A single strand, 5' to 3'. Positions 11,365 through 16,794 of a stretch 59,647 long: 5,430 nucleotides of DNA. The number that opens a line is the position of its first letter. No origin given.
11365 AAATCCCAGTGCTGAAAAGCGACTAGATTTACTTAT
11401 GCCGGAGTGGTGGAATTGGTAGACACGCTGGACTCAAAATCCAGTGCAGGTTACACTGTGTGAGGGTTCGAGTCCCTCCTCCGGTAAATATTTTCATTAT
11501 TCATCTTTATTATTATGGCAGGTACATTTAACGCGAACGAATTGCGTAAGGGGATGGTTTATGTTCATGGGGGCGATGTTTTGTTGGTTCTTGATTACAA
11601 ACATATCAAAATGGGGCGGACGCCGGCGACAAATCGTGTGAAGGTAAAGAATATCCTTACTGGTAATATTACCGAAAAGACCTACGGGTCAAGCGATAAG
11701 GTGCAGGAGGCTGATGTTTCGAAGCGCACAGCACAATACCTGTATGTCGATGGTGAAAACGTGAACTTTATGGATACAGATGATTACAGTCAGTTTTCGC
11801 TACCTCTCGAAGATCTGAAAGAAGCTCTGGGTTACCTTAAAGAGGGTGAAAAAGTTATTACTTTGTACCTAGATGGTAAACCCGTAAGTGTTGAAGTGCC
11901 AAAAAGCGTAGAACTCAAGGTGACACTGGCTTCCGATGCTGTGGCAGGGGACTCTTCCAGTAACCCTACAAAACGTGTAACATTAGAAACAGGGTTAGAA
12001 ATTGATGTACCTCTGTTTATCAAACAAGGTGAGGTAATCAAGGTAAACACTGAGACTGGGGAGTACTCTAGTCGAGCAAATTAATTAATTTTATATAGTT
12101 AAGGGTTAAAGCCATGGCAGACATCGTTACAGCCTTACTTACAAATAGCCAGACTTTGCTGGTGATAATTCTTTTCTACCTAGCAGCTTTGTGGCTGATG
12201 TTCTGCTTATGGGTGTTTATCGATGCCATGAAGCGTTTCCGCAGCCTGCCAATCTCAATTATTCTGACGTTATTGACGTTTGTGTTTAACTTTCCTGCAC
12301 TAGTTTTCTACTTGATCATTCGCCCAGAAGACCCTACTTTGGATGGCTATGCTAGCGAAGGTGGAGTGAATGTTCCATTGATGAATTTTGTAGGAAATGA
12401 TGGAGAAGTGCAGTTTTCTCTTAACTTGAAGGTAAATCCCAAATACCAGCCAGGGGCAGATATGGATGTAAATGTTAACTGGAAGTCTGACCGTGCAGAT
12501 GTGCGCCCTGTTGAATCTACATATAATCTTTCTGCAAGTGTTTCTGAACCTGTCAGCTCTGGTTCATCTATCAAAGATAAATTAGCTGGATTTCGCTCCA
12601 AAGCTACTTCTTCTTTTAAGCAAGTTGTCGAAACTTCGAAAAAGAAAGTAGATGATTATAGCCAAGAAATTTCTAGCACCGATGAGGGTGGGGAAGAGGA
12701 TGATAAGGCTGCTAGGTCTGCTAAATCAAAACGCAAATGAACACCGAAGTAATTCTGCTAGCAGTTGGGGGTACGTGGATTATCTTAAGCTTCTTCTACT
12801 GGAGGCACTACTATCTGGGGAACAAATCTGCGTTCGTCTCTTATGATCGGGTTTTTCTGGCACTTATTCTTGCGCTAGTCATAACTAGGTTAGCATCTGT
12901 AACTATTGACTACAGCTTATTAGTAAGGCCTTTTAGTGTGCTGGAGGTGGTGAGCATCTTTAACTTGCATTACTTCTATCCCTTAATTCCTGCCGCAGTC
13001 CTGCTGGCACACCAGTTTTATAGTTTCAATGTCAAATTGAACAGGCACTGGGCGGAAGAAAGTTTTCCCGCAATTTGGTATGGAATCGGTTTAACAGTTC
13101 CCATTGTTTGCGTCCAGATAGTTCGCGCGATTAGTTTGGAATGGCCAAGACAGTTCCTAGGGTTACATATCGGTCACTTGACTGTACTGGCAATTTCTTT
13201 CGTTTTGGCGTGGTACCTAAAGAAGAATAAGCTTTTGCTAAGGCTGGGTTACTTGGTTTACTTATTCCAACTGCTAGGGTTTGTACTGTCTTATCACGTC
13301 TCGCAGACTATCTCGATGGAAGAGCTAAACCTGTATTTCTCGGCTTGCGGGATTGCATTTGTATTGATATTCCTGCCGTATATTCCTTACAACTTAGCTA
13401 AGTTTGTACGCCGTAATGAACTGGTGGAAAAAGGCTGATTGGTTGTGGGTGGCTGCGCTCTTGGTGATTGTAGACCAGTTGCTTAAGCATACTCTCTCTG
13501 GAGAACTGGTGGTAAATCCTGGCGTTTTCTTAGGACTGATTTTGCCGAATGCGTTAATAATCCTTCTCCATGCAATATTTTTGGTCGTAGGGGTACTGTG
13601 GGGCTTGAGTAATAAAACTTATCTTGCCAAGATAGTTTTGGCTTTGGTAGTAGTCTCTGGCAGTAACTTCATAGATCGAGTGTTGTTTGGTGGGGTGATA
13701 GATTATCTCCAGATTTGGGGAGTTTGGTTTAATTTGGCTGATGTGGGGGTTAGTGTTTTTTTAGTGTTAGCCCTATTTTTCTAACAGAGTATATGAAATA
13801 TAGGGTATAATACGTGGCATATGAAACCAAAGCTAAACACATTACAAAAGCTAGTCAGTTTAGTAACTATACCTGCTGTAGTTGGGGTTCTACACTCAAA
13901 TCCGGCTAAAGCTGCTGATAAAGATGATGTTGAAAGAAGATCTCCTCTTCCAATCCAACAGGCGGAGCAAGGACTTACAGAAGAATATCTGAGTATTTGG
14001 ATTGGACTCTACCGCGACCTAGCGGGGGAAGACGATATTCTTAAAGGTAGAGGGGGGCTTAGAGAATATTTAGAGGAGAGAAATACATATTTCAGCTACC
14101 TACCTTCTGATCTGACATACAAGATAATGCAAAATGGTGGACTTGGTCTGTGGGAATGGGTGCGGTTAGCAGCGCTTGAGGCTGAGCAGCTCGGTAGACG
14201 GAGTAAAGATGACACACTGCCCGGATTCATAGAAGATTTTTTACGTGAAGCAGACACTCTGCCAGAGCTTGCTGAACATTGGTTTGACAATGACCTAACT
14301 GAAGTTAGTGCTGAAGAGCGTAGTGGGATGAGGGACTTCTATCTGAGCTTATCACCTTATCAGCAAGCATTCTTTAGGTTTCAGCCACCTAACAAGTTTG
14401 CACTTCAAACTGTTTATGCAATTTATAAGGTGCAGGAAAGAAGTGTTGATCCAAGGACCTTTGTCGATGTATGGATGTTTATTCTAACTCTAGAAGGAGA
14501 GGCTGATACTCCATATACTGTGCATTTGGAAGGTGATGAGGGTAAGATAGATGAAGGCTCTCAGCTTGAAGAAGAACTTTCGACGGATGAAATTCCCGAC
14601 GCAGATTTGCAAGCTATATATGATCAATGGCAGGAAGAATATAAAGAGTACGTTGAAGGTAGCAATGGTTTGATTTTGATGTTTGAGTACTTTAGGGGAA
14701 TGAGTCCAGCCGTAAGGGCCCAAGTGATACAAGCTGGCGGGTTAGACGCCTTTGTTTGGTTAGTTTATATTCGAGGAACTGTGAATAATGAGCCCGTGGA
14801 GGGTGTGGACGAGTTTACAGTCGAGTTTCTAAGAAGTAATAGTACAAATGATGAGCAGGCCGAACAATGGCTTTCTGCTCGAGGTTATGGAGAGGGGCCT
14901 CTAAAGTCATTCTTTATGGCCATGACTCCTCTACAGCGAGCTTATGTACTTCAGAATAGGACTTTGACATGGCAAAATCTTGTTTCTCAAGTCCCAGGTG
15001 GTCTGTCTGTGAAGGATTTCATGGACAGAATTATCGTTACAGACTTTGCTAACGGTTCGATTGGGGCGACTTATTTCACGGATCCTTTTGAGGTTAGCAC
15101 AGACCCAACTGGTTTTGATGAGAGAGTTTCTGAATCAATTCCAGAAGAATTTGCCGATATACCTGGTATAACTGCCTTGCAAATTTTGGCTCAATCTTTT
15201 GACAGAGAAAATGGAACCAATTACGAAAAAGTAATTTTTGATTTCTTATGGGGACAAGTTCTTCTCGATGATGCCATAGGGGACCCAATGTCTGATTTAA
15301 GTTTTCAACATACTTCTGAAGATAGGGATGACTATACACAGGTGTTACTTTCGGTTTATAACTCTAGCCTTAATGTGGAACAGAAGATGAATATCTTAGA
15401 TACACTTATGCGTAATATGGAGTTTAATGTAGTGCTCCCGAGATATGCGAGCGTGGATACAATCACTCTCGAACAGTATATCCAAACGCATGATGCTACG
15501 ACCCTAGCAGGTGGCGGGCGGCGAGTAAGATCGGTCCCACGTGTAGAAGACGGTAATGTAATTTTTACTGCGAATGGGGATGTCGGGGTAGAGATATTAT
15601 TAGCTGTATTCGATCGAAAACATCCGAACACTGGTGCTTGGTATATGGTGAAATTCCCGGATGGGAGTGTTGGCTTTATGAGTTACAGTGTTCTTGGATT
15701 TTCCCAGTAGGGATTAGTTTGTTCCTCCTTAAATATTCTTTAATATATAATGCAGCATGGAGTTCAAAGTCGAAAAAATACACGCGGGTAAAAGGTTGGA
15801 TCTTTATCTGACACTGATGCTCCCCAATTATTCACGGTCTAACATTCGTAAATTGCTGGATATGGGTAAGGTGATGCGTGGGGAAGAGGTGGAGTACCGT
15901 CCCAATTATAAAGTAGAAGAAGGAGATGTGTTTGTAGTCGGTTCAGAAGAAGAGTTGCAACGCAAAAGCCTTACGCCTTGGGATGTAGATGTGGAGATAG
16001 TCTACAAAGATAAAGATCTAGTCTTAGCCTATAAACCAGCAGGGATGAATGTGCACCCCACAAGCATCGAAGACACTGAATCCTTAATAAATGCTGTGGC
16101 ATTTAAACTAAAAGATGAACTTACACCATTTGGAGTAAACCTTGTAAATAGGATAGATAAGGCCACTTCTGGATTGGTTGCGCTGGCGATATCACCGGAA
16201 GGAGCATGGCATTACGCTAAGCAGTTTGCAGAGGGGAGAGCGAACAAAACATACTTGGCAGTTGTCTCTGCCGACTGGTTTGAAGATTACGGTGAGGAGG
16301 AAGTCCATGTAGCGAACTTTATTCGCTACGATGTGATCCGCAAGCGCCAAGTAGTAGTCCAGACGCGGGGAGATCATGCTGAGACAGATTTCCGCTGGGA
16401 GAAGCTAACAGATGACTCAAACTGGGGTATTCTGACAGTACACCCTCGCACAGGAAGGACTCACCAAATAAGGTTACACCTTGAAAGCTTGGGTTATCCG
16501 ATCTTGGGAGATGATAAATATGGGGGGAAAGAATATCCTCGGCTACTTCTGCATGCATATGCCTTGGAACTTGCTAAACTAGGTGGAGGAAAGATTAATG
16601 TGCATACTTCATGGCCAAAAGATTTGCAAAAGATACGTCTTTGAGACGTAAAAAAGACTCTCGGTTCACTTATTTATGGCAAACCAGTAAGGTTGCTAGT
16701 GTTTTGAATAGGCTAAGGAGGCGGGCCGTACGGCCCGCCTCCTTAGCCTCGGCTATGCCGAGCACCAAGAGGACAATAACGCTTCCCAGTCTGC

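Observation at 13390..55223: Strongly over-represented palindrome (core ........, consensus about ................), always embedded in one reading frame of unrelated genes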

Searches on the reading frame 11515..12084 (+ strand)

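Call 31: search_protein_families(library=pfam, proteins=[window:11515-12084:+], max_evalue=0.00001)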
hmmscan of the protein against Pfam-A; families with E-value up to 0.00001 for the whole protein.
window:11515-12084:+ (189 aa): 3 families
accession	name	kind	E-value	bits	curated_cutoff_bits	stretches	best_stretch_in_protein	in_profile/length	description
PF09285.17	Elong-fact-P_C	-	5.9e-23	80.8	25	1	132-187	1-56/56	Elongation factor P, C-terminal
PF08207.18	EFP_N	-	8.7e-18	64.5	23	1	7-63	2-58/58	Elongation factor P (EF-P) KOW-like domain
PF01132.26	EFP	-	1.7e-17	63.6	27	1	71-124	1-54/54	Elongation factor P (EF-P) OB domain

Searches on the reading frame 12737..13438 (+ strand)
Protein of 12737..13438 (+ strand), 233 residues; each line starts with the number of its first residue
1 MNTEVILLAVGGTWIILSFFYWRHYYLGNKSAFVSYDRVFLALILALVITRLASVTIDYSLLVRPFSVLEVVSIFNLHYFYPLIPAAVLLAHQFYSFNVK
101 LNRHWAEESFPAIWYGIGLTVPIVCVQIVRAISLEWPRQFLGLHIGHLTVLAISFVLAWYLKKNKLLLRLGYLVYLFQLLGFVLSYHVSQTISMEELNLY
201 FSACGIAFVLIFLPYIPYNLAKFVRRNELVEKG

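Call 9: search_protein_families(library=ncbifam, proteins=[window:12737-13438:+])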
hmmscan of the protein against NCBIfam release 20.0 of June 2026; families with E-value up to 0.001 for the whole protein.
window:12737-13438:+ (233 aa): 0 families

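Call 31: search_protein_families(library=pfam, proteins=[window:12737-13438:+], max_evalue=0.00001)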
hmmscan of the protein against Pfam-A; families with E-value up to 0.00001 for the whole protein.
window:12737-13438:+ (233 aa): 0 families

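Call 59: search_protein_families(library=pfam, proteins=[window:12737-13438:+], max_evalue=0.5)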
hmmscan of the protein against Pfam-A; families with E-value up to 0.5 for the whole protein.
window:12737-13438:+ (233 aa): 0 families

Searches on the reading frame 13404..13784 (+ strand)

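Call 31: search_protein_families(library=pfam, proteins=[window:13404-13784:+], max_evalue=0.00001)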
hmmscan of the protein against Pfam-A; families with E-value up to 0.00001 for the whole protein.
window:13404-13784:+ (126 aa): 1 family
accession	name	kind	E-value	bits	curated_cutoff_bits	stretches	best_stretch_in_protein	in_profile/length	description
PF01252.23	Peptidase_A8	-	5.5e-10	40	25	1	27-124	29-137/142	Signal peptidase (SPase) II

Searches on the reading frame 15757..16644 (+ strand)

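Call 31: search_protein_families(library=pfam, proteins=[window:15757-16644:+], max_evalue=0.00001)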
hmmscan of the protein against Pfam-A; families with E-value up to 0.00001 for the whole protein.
window:15757-16644:+ (295 aa): 1 family
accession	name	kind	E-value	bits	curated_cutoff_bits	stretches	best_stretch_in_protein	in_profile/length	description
PF00849.27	PseudoU_synth_2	-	5e-24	85.7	26.8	1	87-244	1-152/152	RNA pseudouridylate synthase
